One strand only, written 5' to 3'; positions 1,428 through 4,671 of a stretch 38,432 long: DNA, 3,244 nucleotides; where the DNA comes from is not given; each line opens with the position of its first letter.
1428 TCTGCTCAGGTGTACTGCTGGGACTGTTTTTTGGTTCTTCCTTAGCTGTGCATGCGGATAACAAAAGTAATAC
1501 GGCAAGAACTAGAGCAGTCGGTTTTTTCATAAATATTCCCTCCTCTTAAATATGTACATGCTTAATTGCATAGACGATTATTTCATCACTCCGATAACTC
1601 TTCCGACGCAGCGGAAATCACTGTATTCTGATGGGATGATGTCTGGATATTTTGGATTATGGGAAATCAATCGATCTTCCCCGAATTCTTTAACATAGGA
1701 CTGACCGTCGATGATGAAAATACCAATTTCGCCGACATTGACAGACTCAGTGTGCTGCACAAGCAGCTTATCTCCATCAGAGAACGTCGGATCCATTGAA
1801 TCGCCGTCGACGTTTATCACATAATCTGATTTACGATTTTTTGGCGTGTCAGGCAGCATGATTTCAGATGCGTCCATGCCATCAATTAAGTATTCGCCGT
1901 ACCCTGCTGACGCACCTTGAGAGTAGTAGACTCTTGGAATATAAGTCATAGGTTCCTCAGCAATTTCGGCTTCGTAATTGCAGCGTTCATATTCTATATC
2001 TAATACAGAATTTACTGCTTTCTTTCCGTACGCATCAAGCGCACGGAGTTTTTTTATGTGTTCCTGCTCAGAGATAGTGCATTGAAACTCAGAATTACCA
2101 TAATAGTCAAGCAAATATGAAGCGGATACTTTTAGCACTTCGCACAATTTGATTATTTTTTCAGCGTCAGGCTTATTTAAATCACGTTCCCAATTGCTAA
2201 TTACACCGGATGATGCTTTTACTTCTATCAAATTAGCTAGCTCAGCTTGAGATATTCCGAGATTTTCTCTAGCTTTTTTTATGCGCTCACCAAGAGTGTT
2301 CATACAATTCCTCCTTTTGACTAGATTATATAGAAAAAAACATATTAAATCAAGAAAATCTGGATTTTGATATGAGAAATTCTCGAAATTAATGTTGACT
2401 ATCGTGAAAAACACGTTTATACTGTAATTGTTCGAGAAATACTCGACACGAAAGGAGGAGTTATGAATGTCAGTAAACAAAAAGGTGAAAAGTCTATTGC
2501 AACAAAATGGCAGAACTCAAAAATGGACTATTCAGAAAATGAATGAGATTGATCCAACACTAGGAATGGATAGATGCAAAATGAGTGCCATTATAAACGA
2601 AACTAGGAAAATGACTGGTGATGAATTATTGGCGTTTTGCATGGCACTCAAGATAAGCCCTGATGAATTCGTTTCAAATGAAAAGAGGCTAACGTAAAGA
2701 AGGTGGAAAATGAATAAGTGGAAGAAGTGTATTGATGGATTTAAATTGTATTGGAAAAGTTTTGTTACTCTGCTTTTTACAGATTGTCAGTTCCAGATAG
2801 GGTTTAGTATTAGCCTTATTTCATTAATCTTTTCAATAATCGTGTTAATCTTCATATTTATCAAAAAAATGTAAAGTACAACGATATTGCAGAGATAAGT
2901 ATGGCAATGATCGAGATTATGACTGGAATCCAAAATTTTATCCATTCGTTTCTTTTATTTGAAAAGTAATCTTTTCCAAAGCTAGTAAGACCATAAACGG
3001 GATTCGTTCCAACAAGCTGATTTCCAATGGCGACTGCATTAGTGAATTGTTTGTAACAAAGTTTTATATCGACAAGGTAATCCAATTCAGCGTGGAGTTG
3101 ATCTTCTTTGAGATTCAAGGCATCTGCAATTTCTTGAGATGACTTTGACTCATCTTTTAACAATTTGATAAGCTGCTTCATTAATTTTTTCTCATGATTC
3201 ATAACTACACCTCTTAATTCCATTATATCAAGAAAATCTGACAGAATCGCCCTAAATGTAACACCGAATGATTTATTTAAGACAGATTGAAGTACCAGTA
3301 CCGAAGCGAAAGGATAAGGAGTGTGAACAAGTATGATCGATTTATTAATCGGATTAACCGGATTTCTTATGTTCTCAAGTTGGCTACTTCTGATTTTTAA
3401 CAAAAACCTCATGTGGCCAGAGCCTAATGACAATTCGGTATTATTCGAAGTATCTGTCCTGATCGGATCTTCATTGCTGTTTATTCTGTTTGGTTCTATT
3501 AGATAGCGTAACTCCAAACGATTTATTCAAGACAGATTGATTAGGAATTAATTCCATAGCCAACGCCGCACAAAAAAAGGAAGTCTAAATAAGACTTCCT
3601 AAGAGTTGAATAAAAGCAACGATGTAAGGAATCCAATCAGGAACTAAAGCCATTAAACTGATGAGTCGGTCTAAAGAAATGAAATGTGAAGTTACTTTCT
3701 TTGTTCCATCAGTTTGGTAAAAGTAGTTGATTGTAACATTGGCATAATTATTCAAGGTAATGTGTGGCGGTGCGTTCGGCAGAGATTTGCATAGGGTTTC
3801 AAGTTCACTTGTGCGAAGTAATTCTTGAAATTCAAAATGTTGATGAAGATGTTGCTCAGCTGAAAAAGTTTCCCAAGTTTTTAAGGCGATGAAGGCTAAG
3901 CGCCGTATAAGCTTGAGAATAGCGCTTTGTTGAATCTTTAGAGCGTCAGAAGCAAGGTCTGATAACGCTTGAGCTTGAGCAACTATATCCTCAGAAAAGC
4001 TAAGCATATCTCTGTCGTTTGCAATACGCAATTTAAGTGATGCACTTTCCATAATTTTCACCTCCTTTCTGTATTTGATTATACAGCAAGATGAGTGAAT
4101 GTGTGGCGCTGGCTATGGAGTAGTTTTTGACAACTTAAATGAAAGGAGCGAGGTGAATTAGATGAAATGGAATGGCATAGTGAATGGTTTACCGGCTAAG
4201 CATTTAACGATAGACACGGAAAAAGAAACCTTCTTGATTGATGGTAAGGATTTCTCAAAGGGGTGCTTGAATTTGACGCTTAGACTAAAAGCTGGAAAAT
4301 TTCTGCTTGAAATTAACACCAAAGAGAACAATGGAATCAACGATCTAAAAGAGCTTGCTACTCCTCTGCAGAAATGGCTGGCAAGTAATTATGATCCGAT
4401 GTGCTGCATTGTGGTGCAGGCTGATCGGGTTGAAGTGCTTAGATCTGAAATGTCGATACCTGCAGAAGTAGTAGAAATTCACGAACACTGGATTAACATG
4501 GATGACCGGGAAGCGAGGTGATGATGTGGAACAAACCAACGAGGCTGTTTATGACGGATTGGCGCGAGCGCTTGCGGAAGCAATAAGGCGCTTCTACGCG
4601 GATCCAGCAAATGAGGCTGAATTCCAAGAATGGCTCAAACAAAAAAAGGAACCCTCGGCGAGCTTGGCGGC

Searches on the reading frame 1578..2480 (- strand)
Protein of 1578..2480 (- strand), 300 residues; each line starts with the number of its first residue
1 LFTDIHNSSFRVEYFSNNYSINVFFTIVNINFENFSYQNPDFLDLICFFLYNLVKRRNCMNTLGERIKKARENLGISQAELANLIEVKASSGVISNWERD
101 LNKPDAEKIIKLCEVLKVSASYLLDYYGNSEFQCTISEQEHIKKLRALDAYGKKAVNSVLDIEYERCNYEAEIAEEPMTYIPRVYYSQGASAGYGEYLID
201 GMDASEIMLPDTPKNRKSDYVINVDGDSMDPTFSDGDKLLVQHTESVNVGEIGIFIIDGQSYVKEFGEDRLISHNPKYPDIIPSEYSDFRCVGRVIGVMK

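Call 15: search_protein_families(library=pfam, proteins=[window:1578-2480:-], max_evalue=0.01)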
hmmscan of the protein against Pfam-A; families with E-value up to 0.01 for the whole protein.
window:1578-2480:- (300 aa): 4 families
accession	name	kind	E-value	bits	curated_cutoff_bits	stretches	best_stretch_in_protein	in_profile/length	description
PF00717.28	Peptidase_S24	-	3.6e-20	72.2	23.3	1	189-296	5-116/116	Peptidase S24-like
PF12844.13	HTH_19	-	1.5e-12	47.7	30.2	1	64-128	1-63/64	Helix-turn-helix domain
PF01381.28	HTH_3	-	2.2e-11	44.1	23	1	67-123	1-55/55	Helix-turn-helix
PF13560.12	HTH_31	-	1e-05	26.2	27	1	63-120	2-58/64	Helix-turn-helix domain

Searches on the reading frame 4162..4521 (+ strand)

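Call 18: search_protein_families(library=phrogs, proteins=[window:4162-4521:+], max_evalue=0.001)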
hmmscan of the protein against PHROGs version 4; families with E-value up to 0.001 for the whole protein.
window:4162-4521:+ (119 aa): 1 family
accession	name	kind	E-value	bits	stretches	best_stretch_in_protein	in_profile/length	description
phrog_4621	-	unknown function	4.9e-08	34.1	1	52-118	12-78/131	-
